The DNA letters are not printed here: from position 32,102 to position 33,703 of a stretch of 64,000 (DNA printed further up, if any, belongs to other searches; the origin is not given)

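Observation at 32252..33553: Flagellar AAA+ sigma-54-activator-type regulator without the GAFTGA sigma-54 contact loop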

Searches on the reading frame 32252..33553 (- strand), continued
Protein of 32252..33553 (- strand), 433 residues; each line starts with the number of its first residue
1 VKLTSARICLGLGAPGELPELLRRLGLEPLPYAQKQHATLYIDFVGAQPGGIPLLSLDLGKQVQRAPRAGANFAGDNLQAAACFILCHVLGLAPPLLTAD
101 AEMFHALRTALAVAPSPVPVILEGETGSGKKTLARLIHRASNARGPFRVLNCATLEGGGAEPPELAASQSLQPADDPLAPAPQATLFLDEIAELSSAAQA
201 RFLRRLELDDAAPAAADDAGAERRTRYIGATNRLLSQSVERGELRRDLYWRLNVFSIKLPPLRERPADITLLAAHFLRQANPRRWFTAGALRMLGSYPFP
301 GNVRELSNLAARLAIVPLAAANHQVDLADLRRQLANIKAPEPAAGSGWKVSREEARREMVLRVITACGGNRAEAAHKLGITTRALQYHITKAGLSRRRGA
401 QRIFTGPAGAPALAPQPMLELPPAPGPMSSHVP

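Call 7: find_homologous_proteins(query=window:32252-33553:-, max_evalue=0.00001)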
Query window:32252-33553:- (433 aa): 7885 proteins with E <= 0.00001 among 8000 candidates; the best 120 are listed.
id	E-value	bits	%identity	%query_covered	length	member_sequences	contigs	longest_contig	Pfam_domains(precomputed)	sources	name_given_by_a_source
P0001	2.9e-278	941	100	100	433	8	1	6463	PF00158.33,PF25601.2,PF02954.26,PF14532.13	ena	-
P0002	3.8e-136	473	56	93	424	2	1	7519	PF00158.33,PF25601.2,PF02954.26,PF14532.13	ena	-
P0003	3.3e-134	467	59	92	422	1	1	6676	PF00158.33,PF25601.2,PF02954.26,PF14532.13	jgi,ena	-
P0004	4.5e-133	463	58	94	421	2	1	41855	PF00158.33,PF25601.2,PF02954.26,PF14532.13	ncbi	-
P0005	9.2e-132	459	56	92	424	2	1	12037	PF00158.33,PF25601.2,PF02954.26,PF14532.13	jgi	-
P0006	5.0e-131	456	58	92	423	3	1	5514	PF00158.33,PF25601.2,PF02954.26,PF14532.13,PF13556.13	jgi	-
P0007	3.3e-129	450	57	93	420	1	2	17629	PF00158.33,PF25601.2,PF02954.26,PF14532.13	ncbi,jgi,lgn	ncbi:MAG: sigma 54-interacting transcriptional regulator [Candidatus Binataceae bacterium]|jgi:trans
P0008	5.1e-128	446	55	91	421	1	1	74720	PF00158.33,PF25601.2,PF02954.26,PF14532.13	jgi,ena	-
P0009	5.5e-127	443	55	95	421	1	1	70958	PF00158.33,PF25601.2,PF02954.26,PF14532.13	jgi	jgi:DNA-binding NtrC family response regulator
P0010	7.2e-127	442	57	93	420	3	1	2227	PF00158.33,PF25601.2,PF02954.26,PF14532.13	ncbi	-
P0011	2.5e-126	441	56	92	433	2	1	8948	PF00158.33,PF25601.2,PF02954.26,PF00004.36,PF14532.13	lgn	-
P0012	1.7e-125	438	57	92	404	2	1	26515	PF00158.33,PF25601.2,PF02954.26,PF14532.13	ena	-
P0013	5.1e-121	423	51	96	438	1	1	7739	PF00158.33,PF25601.2,PF02954.26,PF14532.13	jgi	jgi:DNA-binding NtrC family response regulator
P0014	1.2e-120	422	53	90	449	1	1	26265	PF00158.33,PF25601.2,PF02954.26,PF14532.13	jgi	jgi:transcriptional regulator of acetoin/glycerol metabolism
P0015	4.1e-120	420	54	90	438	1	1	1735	PF00158.33,PF25601.2,PF02954.26,PF14532.13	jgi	jgi:DNA-binding NtrC family response regulator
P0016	3.1e-119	417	52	91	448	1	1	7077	PF00158.33,PF25601.2,PF02954.26,PF14532.13,PF07728.21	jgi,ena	-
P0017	6.1e-119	416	54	90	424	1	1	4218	PF00158.33,PF25601.2,PF02954.26,PF00004.36,PF14532.13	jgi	jgi:DNA-binding NtrC family response regulator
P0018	1.4e-118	415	55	91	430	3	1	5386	PF00158.33,PF25601.2,PF02954.26,PF14532.13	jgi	jgi:DNA-binding NtrC family response regulator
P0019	3.2e-118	414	50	97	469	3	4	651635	PF00158.33,PF25601.2,PF02954.26,PF14532.13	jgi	-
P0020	3.6e-118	414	51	98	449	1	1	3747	PF00158.33,PF25601.2,PF02954.26,PF14532.13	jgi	jgi:transcriptional regulator of acetoin/glycerol metabolism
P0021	1.8e-117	411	51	95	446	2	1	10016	PF00158.33,PF25601.2,PF02954.26,PF14532.13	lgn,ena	-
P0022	2.5e-117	411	52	91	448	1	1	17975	PF00158.33,PF25601.2,PF02954.26,PF14532.13,PF07728.21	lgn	-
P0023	1.8e-116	408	51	95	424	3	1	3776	PF00158.33,PF25601.2,PF02954.26,PF14532.13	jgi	-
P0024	6.7e-116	406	52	93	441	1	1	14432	PF00158.33,PF25601.2,PF02954.26,PF14532.13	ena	-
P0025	5.1e-115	403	51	97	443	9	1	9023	PF00158.33,PF25601.2,PF02954.26,PF00004.36,PF14532.13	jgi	jgi:DNA-binding NtrC family response regulator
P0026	1.8e-114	402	52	91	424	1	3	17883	PF00158.33,PF25601.2,PF02954.26,PF14532.13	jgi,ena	-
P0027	1.8e-114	402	52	90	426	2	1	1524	PF00158.33,PF25601.2,PF02954.26,PF14532.13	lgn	-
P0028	2.9e-114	401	52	90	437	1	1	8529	PF00158.33,PF25601.2,PF02954.26,PF14532.13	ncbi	-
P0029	3.9e-114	400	52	91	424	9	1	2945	PF00158.33,PF25601.2,PF02954.26,PF00004.36,PF14532.13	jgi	jgi:DNA-binding NtrC family response regulator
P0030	4.0e-114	400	53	90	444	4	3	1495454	PF00158.33,PF25601.2,PF02954.26,PF14532.13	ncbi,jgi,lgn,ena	jgi:DNA-binding NtrC family response regulator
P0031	5.8e-114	400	54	91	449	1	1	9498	PF00158.33,PF25601.2,PF02954.26,PF14532.13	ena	-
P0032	8.3e-114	399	52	90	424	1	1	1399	PF00158.33,PF25601.2,PF02954.26,PF14532.13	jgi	jgi:DNA-binding NtrC family response regulator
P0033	2.2e-113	398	51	93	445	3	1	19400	PF00158.33,PF25601.2,PF02954.26,PF00004.36,PF14532.13,PF07728.21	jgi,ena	-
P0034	4.8e-113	397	51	91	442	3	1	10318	PF00158.33,PF25601.2,PF02954.26,PF00004.36,PF14532.13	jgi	jgi:DNA-binding NtrC family response regulator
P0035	7.7e-113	396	52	91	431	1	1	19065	PF00158.33,PF25601.2,PF02954.26,PF14532.13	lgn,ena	-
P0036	1.0e-112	396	54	91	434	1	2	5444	PF00158.33,PF25601.2,PF02954.26,PF14532.13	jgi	-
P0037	1.3e-112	395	52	90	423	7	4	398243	PF00158.33,PF25601.2,PF02954.26,PF00004.36,PF14532.13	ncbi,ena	-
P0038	1.4e-112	395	51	90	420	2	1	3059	PF00158.33,PF25601.2,PF02954.26,PF00004.36,PF14532.13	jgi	-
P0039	1.5e-112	395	52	90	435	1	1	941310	PF00158.33,PF25601.2,PF02954.26,PF14532.13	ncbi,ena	-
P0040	1.9e-112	395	52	97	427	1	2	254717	PF00158.33,PF25601.2,PF02954.26,PF14532.13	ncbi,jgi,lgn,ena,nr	ncbi:MAG TPA: sigma 54-interacting transcriptional regulator [Candidatus Binataceae bacterium]|nr:si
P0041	2.1e-112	395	49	96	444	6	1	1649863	PF00158.33,PF25601.2,PF02954.26,PF00004.36,PF14532.13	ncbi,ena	-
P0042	2.1e-112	395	51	91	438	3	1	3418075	PF00158.33,PF25601.2,PF02954.26,PF14532.13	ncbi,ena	-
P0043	2.3e-112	395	52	91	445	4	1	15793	PF00158.33,PF25601.2,PF02954.26,PF14532.13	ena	-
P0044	2.5e-112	394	52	88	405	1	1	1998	PF00158.33,PF25601.2,PF02954.26,PF14532.13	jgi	jgi:DNA-binding NtrC family response regulator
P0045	5.1e-112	393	51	97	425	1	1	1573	PF00158.33,PF25601.2,PF02954.26,PF14532.13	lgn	-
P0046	5.7e-112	393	52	94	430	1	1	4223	PF00158.33,PF25601.2,PF02954.26,PF14532.13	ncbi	ncbi:MAG: sigma-54-dependent transcriptional regulator [Candidatus Binataceae bacterium]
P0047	7.7e-112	393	51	91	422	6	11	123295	PF00158.33,PF25601.2,PF02954.26,PF14532.13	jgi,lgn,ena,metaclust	jgi:transcriptional regulator with GAF, ATPase, and Fis domain|metaclust:\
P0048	1.6e-111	392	52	90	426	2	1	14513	PF00158.33,PF25601.2,PF02954.26,PF14532.13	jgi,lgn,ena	-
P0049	1.8e-111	392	49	96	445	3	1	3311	PF00158.33,PF25601.2,PF02954.26,PF00004.36,PF14532.13,PF07728.21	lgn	-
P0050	2.0e-111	392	50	96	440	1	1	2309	PF00158.33,PF25601.2,PF02954.26,PF14532.13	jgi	jgi:transcriptional regulator of acetoin/glycerol metabolism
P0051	2.5e-111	391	50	95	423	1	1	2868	PF00158.33,PF25601.2,PF02954.26,PF14532.13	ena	-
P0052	3.8e-111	391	51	90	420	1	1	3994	PF00158.33,PF25601.2,PF02954.26,PF14532.13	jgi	jgi:DNA-binding NtrC family response regulator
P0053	4.2e-111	390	52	90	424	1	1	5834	PF00158.33,PF25601.2,PF02954.26,PF14532.13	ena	-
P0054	5.1e-111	390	52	91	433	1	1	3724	PF00158.33,PF25601.2,PF02954.26,PF14532.13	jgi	jgi:DNA-binding NtrC family response regulator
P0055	7.7e-111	390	51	91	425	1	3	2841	PF00158.33,PF25601.2,PF02954.26,PF14532.13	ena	-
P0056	1.0e-110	389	51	90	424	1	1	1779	PF00158.33,PF25601.2,PF02954.26,PF14532.13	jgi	jgi:two-component system response regulator FlrC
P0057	1.7e-110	388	51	91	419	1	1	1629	PF00158.33,PF25601.2,PF02954.26,PF14532.13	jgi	jgi:DNA-binding NtrC family response regulator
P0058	2.9e-110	388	51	90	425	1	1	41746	PF00158.33,PF25601.2,PF02954.26,PF14532.13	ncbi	-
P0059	3.1e-110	388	51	94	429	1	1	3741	PF00158.33,PF25601.2,PF02954.26,PF14532.13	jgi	-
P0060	5.0e-110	387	50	95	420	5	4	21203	PF00158.33,PF25601.2,PF02954.26,PF14532.13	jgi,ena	-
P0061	7.1e-110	386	50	95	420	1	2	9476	PF00158.33,PF25601.2,PF02954.26,PF14532.13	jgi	jgi:DNA-binding NtrC family response regulator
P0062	1.4e-109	385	49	99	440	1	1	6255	PF00158.33,PF25601.2,PF02954.26,PF14532.13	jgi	jgi:transcriptional regulator of acetoin/glycerol metabolism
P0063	4.7e-109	384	50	96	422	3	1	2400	PF00158.33,PF25601.2,PF02954.26,PF14532.13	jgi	jgi:DNA-binding NtrC family response regulator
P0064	5.0e-109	384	51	91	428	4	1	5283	PF00158.33,PF25601.2,PF02954.26,PF14532.13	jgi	jgi:DNA-binding NtrC family response regulator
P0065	5.3e-109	384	53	91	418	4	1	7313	PF00158.33,PF25601.2,PF02954.26,PF14532.13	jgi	-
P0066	6.4e-109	383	51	91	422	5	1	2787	PF00158.33,PF25601.2,PF02954.26,PF14532.13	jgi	jgi:DNA-binding NtrC family response regulator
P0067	1.1e-108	382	50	94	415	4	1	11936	PF00158.33,PF25601.2,PF02954.26,PF00004.36,PF14532.13,PF07728.21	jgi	jgi:DNA-binding NtrC family response regulator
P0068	2.7e-108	381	51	91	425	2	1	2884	PF00158.33,PF25601.2,PF02954.26,PF14532.13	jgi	jgi:DNA-binding NtrC family response regulator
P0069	3.1e-108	381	51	91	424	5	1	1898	PF00158.33,PF25601.2,PF02954.26,PF14532.13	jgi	jgi:DNA-binding NtrC family response regulator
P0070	6.1e-108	380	51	91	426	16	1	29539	PF00158.33,PF25601.2,PF02954.26,PF00004.36,PF14532.13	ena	-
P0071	1.6e-107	379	49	90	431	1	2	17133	PF00158.33,PF25601.2,PF02954.26,PF14532.13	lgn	-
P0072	3.2e-107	378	51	91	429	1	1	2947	PF00158.33,PF25601.2,PF02954.26,PF14532.13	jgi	-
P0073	3.5e-107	378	48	94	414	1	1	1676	PF00158.33,PF25601.2,PF02954.26,PF14532.13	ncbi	-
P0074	5.7e-107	377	50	90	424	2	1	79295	PF00158.33,PF25601.2,PF02954.26,PF14532.13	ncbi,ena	-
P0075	6.0e-107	377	51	90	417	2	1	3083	PF00158.33,PF25601.2,PF02954.26,PF14532.13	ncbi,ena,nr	ncbi:MAG TPA: sigma 54-interacting transcriptional regulator [Candidatus Binataceae bacterium]|nr:si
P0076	6.5e-107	377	49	92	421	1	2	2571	PF00158.33,PF25601.2,PF02954.26,PF00004.36,PF14532.13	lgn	-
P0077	7.9e-107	376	50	91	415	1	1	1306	PF00158.33,PF25601.2,PF02954.26,PF14532.13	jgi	jgi:DNA-binding NtrC family response regulator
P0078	1.2e-106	376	50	91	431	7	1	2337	PF00158.33,PF25601.2,PF02954.26,PF14532.13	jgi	jgi:DNA-binding NtrC family response regulator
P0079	1.7e-106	375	51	88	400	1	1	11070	PF00158.33,PF25601.2,PF02954.26,PF00004.36,PF14532.13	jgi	jgi:DNA-binding NtrC family response regulator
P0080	3.0e-106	374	48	94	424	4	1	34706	PF00158.33,PF25601.2,PF02954.26,PF14532.13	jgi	jgi:DNA-binding NtrC family response regulator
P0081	1.1e-105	373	48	92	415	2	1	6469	PF00158.33,PF25601.2,PF14532.13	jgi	jgi:DNA-binding NtrC family response regulator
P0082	3.7e-105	371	51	88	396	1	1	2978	PF00158.33,PF25601.2,PF02954.26,PF14532.13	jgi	jgi:DNA-binding NtrC family response regulator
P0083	1.0e-104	369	47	93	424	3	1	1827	PF00158.33,PF25601.2,PF02954.26,PF14532.13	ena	-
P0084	1.6e-104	369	51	88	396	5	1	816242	PF00158.33,PF25601.2,PF02954.26,PF14532.13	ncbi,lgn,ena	-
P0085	3.7e-104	368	49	94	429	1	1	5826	PF00158.33,PF25601.2,PF02954.26,PF14532.13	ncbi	-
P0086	1.0e-103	366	48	91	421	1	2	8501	PF00158.33,PF25601.2,PF02954.26,PF14532.13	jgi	jgi:DNA-binding NtrC family response regulator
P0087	1.4e-103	366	48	91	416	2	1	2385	PF00158.33,PF25601.2,PF14532.13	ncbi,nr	ncbi:MAG: sigma 54-interacting transcriptional regulator [Deltaproteobacteria bacterium]|nr:sigma 54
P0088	5.8e-103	364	50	88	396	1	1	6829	PF00158.33,PF25601.2,PF02954.26,PF14532.13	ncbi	ncbi:MAG TPA: sigma 54-interacting transcriptional regulator [Candidatus Binataceae bacterium]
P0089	1.1e-102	363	49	91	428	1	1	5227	PF00158.33,PF25601.2,PF02954.26,PF14532.13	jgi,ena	-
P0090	2.3e-99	352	49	89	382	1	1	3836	PF00158.33,PF25601.2,PF02954.26,PF14532.13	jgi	jgi:DNA-binding NtrC family response regulator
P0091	1.3e-96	343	46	97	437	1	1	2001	PF00158.33,PF25601.2,PF02954.26,PF14532.13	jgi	jgi:Sigma-54 interaction domain/Bacterial regulatory protein, Fis family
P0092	2.6e-95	338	47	90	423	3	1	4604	PF00158.33,PF25601.2,PF02954.26,PF00004.36,PF14532.13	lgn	-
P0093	8.8e-94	333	53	76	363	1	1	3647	PF00158.33,PF25601.2,PF02954.26,PF14532.13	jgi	jgi:two-component system response regulator HydG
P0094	3.3e-92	328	51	80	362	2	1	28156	PF00158.33,PF25601.2,PF02954.26,PF14532.13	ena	-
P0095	6.0e-91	324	50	84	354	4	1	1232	PF00158.33,PF25601.2,PF02954.26,PF14532.13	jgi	-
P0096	1.3e-90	323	57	67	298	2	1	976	PF00158.33,PF25601.2,PF02954.26,PF14532.13,PF13556.13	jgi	jgi:DNA-binding NtrC family response regulator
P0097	5.3e-87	311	54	72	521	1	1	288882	PF00158.33,PF25601.2,PF02954.26,PF14532.13,PF13677.12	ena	-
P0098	3.2e-71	259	61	50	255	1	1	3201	PF00158.33,PF25601.2,PF02954.26,PF14532.13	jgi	jgi:two-component system response regulator PilR (NtrC family)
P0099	4.0e-70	255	43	90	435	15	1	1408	PF00158.33,PF25601.2,PF14532.13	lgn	-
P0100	1.1e-66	244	43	89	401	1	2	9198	PF00158.33,PF25601.2,PF14532.13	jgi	jgi:DNA-binding NtrC family response regulator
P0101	1.3e-66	244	57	49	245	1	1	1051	PF00158.33,PF25601.2,PF02954.26,PF14532.13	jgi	jgi:DNA-binding NtrC family response regulator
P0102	5.4e-66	242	39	85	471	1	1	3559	PF00158.33,PF25601.2,PF14532.13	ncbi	-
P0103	1.2e-65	241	40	85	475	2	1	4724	PF00158.33,PF25601.2,PF14532.13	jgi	-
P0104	1.3e-65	241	40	86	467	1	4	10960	PF00158.33,PF25601.2,PF14532.13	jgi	jgi:transcriptional regulator of acetoin/glycerol metabolism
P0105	3.5e-65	239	41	86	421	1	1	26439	PF00158.33,PF25601.2,PF14532.13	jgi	jgi:DNA-binding NtrC family response regulator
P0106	3.9e-64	236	39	89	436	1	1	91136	PF00158.33,PF25601.2,PF14532.13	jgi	jgi:DNA-binding NtrC family response regulator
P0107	6.9e-61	225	40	89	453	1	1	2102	PF00158.33,PF25601.2,PF02954.26,PF14532.13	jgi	jgi:two-component system, response regulator FlrC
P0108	8.0e-55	205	38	85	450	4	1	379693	PF00158.33,PF25601.2,PF14532.13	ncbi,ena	-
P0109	1.4e-48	185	39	65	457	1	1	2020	PF00158.33,PF25601.2,PF02954.26,PF14532.13,PF07728.21,PF00072.31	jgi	-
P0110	1.2e-43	168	35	65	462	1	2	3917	PF00158.33,PF25601.2,PF02954.26,PF00004.36,PF14532.13,PF07728.21,PF00072.31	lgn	-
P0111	4.4e-43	166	40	69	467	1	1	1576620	PF00158.33,PF00498.32,PF25601.2,PF02954.26,PF18024.8,PF16697.11,PF14532.13,PF07728.21,PF01078.28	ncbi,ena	-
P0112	6.7e-43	166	39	62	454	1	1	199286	PF00158.33,PF13384.13,PF25601.2,PF02954.26,PF14532.13,PF07728.21,PF00072.31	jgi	jgi:two-component system response regulator AtoC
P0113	1.1e-42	165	37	66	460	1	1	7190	PF00158.33,PF25601.2,PF02954.26,PF14532.13,PF07728.21,PF00072.31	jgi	jgi:two-component system response regulator HydG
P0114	1.6e-42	165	38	72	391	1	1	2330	PF00158.33,PF25601.2,PF02954.26,PF00004.36,PF14532.13,PF07728.21,PF01078.28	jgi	jgi:transcriptional regulator with PAS, ATPase and Fis domain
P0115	1.6e-42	165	36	81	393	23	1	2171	PF00158.33,PF25601.2,PF02954.26,PF00004.36,PF14532.13,PF07728.21,PF01078.28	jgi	jgi:two-component system response regulator HydG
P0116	6.8e-42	162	35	75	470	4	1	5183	PF07238.20,PF00158.33,PF07724.21,PF25601.2,PF02954.26,PF14532.13,PF07728.21,PF01078.28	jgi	-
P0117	7.4e-42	162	37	69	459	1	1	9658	PF00158.33,PF25601.2,PF02954.26,PF23198.2,PF14532.13,PF07728.21,PF00072.31,PF13191.13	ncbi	ncbi:MAG: sigma-54 dependent transcriptional regulator [Thermodesulfobacteriota bacterium]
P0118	7.5e-42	162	37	83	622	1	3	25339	PF00158.33,PF00498.32,PF25601.2,PF02954.26,PF16697.11,PF14532.13,PF07728.21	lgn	-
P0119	1.1e-41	162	38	70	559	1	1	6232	PF13185.13,PF00158.33,PF25601.2,PF01590.33,PF02954.26,PF13492.13,PF14532.13,PF07728.21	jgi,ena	-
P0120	1.3e-41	162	38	72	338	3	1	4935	PF00158.33,PF25601.2,PF02954.26,PF14532.13,PF07728.21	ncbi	-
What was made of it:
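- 32252..33553 (-): Gene for the 433-aa enhancer-binding-type AAA+ regulator without GAFTGA. An identical protein, P0001, exists in public data (call 7).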

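Call 18: find_encoding_contigs(protein=P0042, flank=10000, max_places=2)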
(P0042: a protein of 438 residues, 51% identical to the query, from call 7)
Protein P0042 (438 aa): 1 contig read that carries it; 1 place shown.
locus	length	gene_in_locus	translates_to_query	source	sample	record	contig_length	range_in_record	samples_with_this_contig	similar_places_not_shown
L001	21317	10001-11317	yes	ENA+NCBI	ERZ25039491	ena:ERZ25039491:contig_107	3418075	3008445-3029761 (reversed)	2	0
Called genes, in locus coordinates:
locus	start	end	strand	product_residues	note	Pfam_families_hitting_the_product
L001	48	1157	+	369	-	PF01073:3Beta_HSD, PF01370:Epimerase, PF02719:Polysacc_synt_2 (weak), PF04321:RmlD_sub_bind (weak), PF16363:GDP_Man_Dehyd, PF07993:NAD_binding_4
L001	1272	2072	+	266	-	PF00072:Response_reg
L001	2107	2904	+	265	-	PF20560:MotA_N, PF01618:MotA_ExbB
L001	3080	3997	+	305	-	-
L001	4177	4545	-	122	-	PF02561:FliS (weak)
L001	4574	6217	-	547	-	PF02465:FliD_N, PF07195:FliD_C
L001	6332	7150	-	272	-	PF00669:Flagellin_N, PF00700:Flagellin_C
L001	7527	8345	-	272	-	PF00669:Flagellin_N, PF00700:Flagellin_C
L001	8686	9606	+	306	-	PF02154:FliM, PF01052:FliMN_C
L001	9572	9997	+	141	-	PF01052:FliMN_C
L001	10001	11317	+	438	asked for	PF00158:Sigma54_activat, PF14532:Sigma54_activ_2, PF25601:AAA_lid_14, PF02954:HTH_8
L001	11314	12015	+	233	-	PF13677:MotB_plug, PF00691:OmpA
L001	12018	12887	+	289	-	-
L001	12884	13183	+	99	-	PF01052:FliMN_C (weak)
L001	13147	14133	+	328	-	PF03448:MgtE_N (faint), PF14842:FliG_N (faint), PF14841:FliG_M, PF01706:FliG_C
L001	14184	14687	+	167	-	PF01464:SLT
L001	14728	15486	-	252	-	PF02798:GST_N, PF13409:GST_N_2, PF13417:GST_N_3, PF00043:GST_C, PF13410:GST_C_2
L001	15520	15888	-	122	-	PF07366:SnoaL, PF12680:SnoaL_2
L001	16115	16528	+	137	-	PF00460:Flg_bb_rod (weak)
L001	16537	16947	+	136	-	PF06429:Flg_bbr_C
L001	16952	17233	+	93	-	PF02049:FliE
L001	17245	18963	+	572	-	PF01514:YscJ_FliF, PF08345:YscJ_FliF_C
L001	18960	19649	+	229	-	-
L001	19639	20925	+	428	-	PF00006:ATP-synt_ab, PF18269:T3SS_ATPase_C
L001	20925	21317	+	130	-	-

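Call 19: find_encoding_contigs(protein=P0108, flank=10000, max_places=2)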
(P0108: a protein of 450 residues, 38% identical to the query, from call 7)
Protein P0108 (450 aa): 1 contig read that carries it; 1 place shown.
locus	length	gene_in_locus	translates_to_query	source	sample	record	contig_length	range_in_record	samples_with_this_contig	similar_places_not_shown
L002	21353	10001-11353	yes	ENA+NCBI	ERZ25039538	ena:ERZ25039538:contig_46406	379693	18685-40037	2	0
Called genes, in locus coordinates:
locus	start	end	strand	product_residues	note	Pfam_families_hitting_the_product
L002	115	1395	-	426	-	PF02515:CoA_transf_3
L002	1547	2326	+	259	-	PF13847:Methyltransf_31 (weak), PF08241:Methyltransf_11, PF13649:Methyltransf_25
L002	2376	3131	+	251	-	PF00378:ECH_1, PF16113:ECH_2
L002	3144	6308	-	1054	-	PF00873:ACR_tran, PF03176:MMPL, PF02355:SecD_SecF_C (faint)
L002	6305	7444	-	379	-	PF25917:BSH_RND, PF25973:BSH_CzcB, PF25876:HH_MFP_RND, PF25944:Beta-barrel_RND, PF25967:RND-MFP_C, PF25989:YknX_C, PF25975:CzcB_C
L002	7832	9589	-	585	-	PF02129:Peptidase_S15, PF08530:PepX_C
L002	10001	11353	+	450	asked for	PF00158:Sigma54_activat, PF14532:Sigma54_activ_2, PF25601:AAA_lid_14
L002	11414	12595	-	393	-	PF02771:Acyl-CoA_dh_N, PF02770:Acyl-CoA_dh_M, PF00441:Acyl-CoA_dh_1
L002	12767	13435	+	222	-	PF00903:Glyoxalase, PF13669:Glyoxalase_4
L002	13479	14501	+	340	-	PF08240:ADH_N, PF16912:Glu_dehyd_C, PF00107:ADH_zinc_N, PF13602:ADH_zinc_N_2 (weak)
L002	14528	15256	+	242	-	PF14518:Haem_oxygenas_2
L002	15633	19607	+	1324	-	-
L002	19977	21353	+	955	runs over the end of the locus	PF06739:SBBP (faint), PF08450:SGL (faint), PF25021:TEN_NHL (faint), PF06977:SdiA-regulated (faint), PF01436:NHL, PF20067:SSL_N (faint), PF01436:NHL (weak)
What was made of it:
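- Tried and rejected: The one context examined (P0108, locus L002) is not flagellar (call 19), so flagellar linkage applies to the main clade only.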
